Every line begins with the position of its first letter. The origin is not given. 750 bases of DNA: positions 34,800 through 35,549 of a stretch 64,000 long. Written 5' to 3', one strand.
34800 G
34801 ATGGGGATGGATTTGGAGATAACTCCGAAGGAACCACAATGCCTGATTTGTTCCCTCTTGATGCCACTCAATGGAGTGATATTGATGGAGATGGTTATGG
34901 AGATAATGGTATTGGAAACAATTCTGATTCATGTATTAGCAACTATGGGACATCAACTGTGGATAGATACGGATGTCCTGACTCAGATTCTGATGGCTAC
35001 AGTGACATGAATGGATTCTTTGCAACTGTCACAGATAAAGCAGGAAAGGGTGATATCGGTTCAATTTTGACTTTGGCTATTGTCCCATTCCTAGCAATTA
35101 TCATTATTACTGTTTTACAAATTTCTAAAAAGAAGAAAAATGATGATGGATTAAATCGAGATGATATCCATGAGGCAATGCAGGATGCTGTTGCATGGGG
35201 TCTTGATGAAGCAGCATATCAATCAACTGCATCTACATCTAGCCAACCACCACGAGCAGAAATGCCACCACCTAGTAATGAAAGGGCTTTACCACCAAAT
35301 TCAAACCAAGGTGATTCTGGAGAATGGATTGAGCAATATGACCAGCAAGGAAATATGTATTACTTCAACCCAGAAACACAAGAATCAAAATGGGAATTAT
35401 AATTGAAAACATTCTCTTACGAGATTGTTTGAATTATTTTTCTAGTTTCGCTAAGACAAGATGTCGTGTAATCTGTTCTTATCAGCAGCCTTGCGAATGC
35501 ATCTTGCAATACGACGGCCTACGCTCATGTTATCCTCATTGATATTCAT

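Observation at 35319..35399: Textbook WW domain on the cytoplasmic side of an archaeal surface protein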

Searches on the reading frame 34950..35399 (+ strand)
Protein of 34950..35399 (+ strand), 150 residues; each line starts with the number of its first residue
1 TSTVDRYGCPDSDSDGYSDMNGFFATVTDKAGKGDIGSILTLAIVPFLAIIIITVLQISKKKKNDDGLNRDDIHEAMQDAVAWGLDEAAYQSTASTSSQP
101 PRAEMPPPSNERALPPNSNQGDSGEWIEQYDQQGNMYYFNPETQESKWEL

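Call 6: find_homologous_proteins(query=window:35013-35399:+, max_evalue=0.01)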
Query seq(129 aa) (129 aa): 1 proteins with E <= 0.01 among 7 candidates.
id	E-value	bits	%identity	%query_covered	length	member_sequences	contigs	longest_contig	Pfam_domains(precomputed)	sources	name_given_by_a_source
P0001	4.4e-47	177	94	67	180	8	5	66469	PF00397.33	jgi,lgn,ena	jgi:hypothetical protein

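Call 10: find_encoding_contigs(protein=P0001, flank=10000, max_places=6)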
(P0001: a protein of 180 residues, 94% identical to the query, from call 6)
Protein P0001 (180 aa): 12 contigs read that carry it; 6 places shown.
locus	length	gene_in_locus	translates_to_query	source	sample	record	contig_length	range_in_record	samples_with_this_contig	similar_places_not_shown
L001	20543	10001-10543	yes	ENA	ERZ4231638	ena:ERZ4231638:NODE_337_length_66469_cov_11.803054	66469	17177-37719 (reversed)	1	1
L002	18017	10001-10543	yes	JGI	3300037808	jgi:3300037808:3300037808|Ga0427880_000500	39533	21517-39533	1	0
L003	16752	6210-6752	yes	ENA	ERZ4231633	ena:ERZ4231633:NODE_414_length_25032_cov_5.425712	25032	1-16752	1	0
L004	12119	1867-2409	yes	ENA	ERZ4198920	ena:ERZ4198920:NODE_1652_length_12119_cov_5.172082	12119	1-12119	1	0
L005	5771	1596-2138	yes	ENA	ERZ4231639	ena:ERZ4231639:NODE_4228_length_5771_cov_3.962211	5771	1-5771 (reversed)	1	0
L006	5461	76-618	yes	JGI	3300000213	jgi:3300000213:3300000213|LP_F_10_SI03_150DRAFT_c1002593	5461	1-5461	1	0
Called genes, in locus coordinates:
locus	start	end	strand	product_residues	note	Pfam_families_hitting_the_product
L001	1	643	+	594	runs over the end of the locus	PF01558:POR, PF01855:POR_N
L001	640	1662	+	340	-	PF02775:TPP_enzyme_C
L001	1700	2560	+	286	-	PF00248:Aldo_ket_red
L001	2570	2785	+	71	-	-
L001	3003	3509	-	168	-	PF02525:Flavodoxin_2, PF03358:FMN_red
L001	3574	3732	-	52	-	-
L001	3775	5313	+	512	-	PF00293:NUDIX (faint), PF00753:Lactamase_B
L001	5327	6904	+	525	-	-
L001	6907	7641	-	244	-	PF04011:LemA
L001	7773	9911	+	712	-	PF05833:NFACT_N, PF05670:NFACT-R_1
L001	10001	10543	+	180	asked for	PF00397:WW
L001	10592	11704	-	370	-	PF06849:DUF1246, PF06973:DUF1297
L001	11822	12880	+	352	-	PF03301:Trp_dioxygenase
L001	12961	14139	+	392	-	PF00108:Thiolase_N, PF02803:Thiolase_C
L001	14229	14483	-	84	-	-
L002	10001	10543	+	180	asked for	PF00397:WW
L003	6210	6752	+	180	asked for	PF00397:WW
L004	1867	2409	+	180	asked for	PF00397:WW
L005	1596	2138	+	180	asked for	PF00397:WW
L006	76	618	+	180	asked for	PF00397:WW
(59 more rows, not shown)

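Call 21: predict_structure(protein=window:35016-35399:+)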
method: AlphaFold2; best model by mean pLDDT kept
length: 128 residues; sequences in the alignment: 1
mean_pLDDT: 65.4   pTM: 0.24
mean pLDDT of the five models: 65.4, 60.9, 60.7, 57.4, 57.1
residues with pLDDT >= 90: 10; 70-90: 32; 50-70: 68; < 50: 18
segments of 3 or more residues with pLDDT < 50: 68-70, 95-97
pLDDT, mean of each block of 10 residues (from residue 1): 50 62 83 74 58 59 52 54 59 50 81 89 83
secondary structure, 60 per line:
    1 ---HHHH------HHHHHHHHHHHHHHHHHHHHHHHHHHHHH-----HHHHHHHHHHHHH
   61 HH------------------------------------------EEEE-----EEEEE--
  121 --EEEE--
elements in order: H4-7 H14-42 H48-62 E105-108 E114-118 E123-126

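Call 26: fold_search(model_id=the predicted structure, library=pdb)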
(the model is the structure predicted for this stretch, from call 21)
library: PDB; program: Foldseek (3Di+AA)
matches with E <= 10: 195; with E <= 0.001: 0
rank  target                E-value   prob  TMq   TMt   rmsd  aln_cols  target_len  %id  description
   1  2ysi_MODEL_1_A        7.6e-02  0.99  0.19  0.54   5.1        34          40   32  Solution structure of the first WW domain from the mouse transcription elongation regulator 1, transcription f (released 2007-10-09)
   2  2mw9_MODEL_1_A        2.3e-01  0.99  0.20  0.65   2.0        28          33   43  NMR structure of FBP28 WW2 Y438R mutant (released 2014-12-03)
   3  2n4v_MODEL_1_A        2.7e-01  0.92  0.18  0.49   4.3        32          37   38  NMR structure of Fbp28 WW domain T456D mutant (released 2015-10-21)
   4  1zr7_MODEL_1_A        4.0e-01  0.99  0.20  0.71   1.9        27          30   44  Solution structure of the first WW domain of FBP11 (released 2006-05-30)
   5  1e0l_MODEL_1_A        4.3e-01  0.97  0.19  0.56   1.9        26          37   46  FBP28WW domain from Mus musculus (released 2000-04-20)
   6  7lp2_E                4.3e-01  0.95  0.19  0.59   4.5        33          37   33  Structure of Nedd4L WW3 domain (released 2021-07-28)
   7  2n4r_MODEL_1_A        4.6e-01  0.91  0.19  0.53   3.0        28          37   43  NMR structure of Fbp28 WW domain L453D mutant (released 2015-10-21)
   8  2n4w_MODEL_1_A        4.9e-01  0.94  0.18  0.53   2.1        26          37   46  NMR structure of Fbp28 WW domain T456Y mutant (released 2015-10-21)
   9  2ysh_MODEL_1_A        5.2e-01  0.93  0.19  0.56   5.3        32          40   38  Solution structure of the WW domain from the human growth-arrest-specific protein 7, GAS-7 (released 2007-10-09)
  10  3le4                  5.2e-01  0.91  0.18  0.41   5.9        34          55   29  Crystal structure of the DGCR8 dimerization domain (released 2010-07-07)
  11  2m9e_MODEL_1_A        5.9e-01  0.97  0.18  0.65   1.7        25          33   36  NMR solution structure of Pin1 WW domain mutant 5-1 (released 2013-06-26)
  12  8pxw_MODEL_1_A        5.9e-01  0.90  0.20  0.26   4.0        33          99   36  Structure of the WW domain tandem of PRPF40A (released 2024-04-03)
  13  7lp3_A                6.3e-01  0.91  0.19  0.59   5.7        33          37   30  Structure of Nedd4L WW3 domain (released 2021-07-28)
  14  2l5f_MODEL_1_A        6.7e-01  0.89  0.20  0.26   3.1        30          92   40  Solution structure of the tandem WW domains from HYPA/FBP11 (released 2011-05-11)
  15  1ywi_MODEL_1_A        6.7e-01  0.87  0.18  0.62   2.0        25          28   44  Structure of the FBP11WW1 domain complexed to the peptide APPTPPPLPP (released 2005-04-12)
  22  2mdi_MODEL_1_A        7.6e-01  0.57  0.18  0.38  14.1        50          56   30  Solution structure of the PP2WW mutant (KPP2WW) of HYPB (released 2014-09-10)
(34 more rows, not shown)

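Call 60: search_protein_families(library=ncbifam, proteins=[window:34950-35399:+], max_evalue=1)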
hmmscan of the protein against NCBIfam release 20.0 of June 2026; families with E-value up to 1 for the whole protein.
window:34950-35399:+ (150 aa): 0 families

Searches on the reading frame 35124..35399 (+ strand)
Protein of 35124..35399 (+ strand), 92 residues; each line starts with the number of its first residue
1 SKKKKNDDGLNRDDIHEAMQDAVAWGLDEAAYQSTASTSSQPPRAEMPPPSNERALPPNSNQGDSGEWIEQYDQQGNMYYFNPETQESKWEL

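Call 24: search_protein_representatives(protein=window:35124-35399:+)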
Query: 92 residues. Proteins with E-value up to 0.001 (for the whole library): 250; up to 1e-10: 31; up to 1e-30: 2. The best 150 are listed.
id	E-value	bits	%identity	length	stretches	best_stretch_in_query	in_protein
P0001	1.0e-47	176.5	93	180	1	6-92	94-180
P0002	1.5e-41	156.8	42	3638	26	64-91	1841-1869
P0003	6.1e-24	100.4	37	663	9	62-91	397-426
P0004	1.0e-21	93.3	38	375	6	31-91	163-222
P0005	3.6e-19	85.1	41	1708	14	60-91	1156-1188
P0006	8.5e-19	83.9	60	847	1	2-91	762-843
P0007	2.0e-17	79.5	36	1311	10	34-91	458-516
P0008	5.8e-17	78.0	37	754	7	49-90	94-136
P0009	5.7e-16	74.8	39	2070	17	63-91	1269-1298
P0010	1.2e-15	73.8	43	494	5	57-90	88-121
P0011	6.5e-15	71.5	32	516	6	54-91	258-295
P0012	6.8e-15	71.4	41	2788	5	54-83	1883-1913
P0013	1.5e-14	70.3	50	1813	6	62-91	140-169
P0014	2.8e-14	69.5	39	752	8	65-91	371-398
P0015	6.2e-14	68.3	45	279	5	65-91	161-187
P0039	9.4e-10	55.0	51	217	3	67-91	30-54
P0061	1.7e-08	50.9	54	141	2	65-91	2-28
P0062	1.8e-08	50.8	54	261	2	60-91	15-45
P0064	3.3e-08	50.0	49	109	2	62-91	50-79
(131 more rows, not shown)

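Call 30: find_encoding_contigs(protein=P0006, flank=10000, max_places=6)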
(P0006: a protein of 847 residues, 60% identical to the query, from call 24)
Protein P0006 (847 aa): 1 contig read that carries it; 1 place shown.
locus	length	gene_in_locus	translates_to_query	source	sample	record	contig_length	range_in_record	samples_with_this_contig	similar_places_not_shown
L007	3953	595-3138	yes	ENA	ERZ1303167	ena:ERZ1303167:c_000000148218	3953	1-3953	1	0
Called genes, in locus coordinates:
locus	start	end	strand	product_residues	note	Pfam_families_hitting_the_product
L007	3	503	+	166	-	?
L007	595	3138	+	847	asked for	PF00057:Ldl_recept_a (weak), PF00397:WW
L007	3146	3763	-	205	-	-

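Call 33: find_related_loci(query=A1, collection=genome_contigs, flank=6000)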
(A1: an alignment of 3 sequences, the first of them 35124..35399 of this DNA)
Query A1 (92 aa) in genome_contigs; peptide patterns used: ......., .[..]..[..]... (x = any residue, [..] = any of these).
188 stretches matched a pattern; 2 encode a relative of the query (tblastn E <= 1e-3); 2 distinct loci.
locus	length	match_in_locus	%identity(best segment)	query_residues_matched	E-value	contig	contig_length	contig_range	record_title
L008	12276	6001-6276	92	1-92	4e-57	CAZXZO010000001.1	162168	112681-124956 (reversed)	MAG TPA_asm: uncultured Candidatus Poseidoniales archaeon isolate binchicken_co46_552 genome assembly, contig: NODE_98_l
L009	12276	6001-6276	91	1-92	2e-56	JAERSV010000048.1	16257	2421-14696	MAG: Methanobacteriota archaeon isolate BH15 c_000000004719, whole genome shotgun sequence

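Call 44: find_related_loci(query=A1, collection=viral_contigs, flank=5000)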
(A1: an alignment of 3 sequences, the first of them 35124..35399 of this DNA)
Query A1 (92 aa) in viral_contigs; peptide patterns used: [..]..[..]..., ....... (x = any residue, [..] = any of these).
84 stretches matched a pattern, but none encodes a relative of the query by tblastn (E <= 1e-3).

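Call 45: find_related_loci(query=A1, collection=metagenome_contigs, flank=5000)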
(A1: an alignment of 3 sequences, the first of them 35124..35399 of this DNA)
Query A1 (92 aa) in metagenome_contigs; peptide patterns used: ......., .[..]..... (x = any residue, [..] = any of these).
228 stretches matched a pattern; 2 encode a relative of the query (tblastn E <= 1e-3); 2 distinct loci.
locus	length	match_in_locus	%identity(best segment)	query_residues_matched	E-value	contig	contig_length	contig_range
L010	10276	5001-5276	92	1-92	3e-57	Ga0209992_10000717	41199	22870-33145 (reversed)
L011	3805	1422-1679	94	7-92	3e-55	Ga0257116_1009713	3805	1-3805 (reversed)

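Call 63: list_cluster_members(proteins=[P0006, P0002, P0003, P0004, P0005, P0013, P0039, P0061, P0062, P0064])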
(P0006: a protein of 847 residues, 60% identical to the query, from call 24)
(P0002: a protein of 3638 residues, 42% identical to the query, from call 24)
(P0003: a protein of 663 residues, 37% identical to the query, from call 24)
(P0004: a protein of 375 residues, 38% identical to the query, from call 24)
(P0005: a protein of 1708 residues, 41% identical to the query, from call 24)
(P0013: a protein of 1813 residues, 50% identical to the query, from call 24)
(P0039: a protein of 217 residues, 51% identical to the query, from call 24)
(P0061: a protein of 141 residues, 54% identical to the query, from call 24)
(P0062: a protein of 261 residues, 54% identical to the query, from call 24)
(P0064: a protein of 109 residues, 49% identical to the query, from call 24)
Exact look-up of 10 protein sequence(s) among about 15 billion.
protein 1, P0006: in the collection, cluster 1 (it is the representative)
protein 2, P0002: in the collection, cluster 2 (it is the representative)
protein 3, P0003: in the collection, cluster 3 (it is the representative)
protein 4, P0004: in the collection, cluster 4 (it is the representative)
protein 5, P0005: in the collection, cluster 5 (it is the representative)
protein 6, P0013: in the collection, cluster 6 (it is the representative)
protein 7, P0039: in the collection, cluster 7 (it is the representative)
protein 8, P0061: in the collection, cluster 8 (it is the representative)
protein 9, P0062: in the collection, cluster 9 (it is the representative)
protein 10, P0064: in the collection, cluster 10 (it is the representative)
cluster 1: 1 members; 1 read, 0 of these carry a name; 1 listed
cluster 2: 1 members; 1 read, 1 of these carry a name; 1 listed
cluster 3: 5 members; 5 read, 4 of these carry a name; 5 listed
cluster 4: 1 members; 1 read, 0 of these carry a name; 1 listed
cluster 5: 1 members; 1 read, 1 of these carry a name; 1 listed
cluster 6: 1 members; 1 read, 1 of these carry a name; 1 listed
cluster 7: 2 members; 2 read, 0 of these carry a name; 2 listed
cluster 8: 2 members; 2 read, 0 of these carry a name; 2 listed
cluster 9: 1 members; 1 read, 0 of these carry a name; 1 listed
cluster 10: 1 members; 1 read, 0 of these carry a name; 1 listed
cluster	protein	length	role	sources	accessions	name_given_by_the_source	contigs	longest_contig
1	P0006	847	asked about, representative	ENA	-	-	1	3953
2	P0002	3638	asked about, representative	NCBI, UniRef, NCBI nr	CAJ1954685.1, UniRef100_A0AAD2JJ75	unnamed protein product [Cylindrotheca closterium] | WW domain-containing protein n=1 Tax=Cylindrotheca closterium TaxID=2856 ...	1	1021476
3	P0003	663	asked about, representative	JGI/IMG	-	hypothetical protein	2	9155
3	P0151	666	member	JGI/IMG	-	hypothetical protein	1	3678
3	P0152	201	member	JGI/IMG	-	hypothetical protein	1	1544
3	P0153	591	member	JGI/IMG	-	hypothetical protein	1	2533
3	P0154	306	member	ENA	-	-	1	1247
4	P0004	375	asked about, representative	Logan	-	-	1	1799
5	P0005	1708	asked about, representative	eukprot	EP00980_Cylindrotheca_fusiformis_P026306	scaffold15772_cov162-Cylindrotheca_fusiformis.AAC.8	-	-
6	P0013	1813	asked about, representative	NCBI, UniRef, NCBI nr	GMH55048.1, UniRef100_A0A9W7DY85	hypothetical protein TrLO_g10028 [Triparma laevis f. longispina] | WW domain-containing protein n=1 Tax=Triparma laevis f. longispina TaxID=1714387 ...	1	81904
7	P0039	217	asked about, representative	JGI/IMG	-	-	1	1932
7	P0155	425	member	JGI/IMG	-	-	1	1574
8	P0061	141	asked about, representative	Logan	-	-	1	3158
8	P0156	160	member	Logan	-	-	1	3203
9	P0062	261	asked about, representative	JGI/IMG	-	-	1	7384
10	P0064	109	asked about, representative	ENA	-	-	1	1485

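Call 65: find_encoding_contigs(protein=P0061, flank=5000, max_places=3)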
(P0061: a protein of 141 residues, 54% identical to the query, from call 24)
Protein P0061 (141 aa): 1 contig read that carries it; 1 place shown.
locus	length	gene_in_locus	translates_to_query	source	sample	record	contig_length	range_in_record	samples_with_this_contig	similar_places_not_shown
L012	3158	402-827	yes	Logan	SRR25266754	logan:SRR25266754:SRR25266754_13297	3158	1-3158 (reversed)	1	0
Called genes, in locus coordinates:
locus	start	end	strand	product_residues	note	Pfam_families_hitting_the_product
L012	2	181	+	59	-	?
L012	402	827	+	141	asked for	PF00397:WW, PF23517:WW_TCERG1 (faint), PF00397:WW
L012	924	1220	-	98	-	-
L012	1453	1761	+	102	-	-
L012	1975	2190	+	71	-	-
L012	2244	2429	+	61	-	-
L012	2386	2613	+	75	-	-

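Call 66: find_encoding_contigs(protein=P0062, flank=5000, max_places=3)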
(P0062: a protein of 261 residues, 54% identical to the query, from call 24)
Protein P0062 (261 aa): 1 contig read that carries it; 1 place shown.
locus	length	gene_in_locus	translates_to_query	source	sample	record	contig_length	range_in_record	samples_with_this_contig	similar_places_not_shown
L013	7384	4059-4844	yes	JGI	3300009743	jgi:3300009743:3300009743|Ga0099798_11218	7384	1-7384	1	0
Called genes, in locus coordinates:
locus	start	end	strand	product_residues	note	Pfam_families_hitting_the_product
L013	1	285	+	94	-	?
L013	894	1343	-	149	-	-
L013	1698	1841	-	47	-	-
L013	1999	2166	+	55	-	-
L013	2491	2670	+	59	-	-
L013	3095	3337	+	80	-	-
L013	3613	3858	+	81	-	-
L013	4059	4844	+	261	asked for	PF00397:WW, PF23517:WW_TCERG1 (faint), PF00397:WW (weak)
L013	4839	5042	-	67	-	-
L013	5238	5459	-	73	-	-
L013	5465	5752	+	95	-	-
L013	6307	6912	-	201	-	-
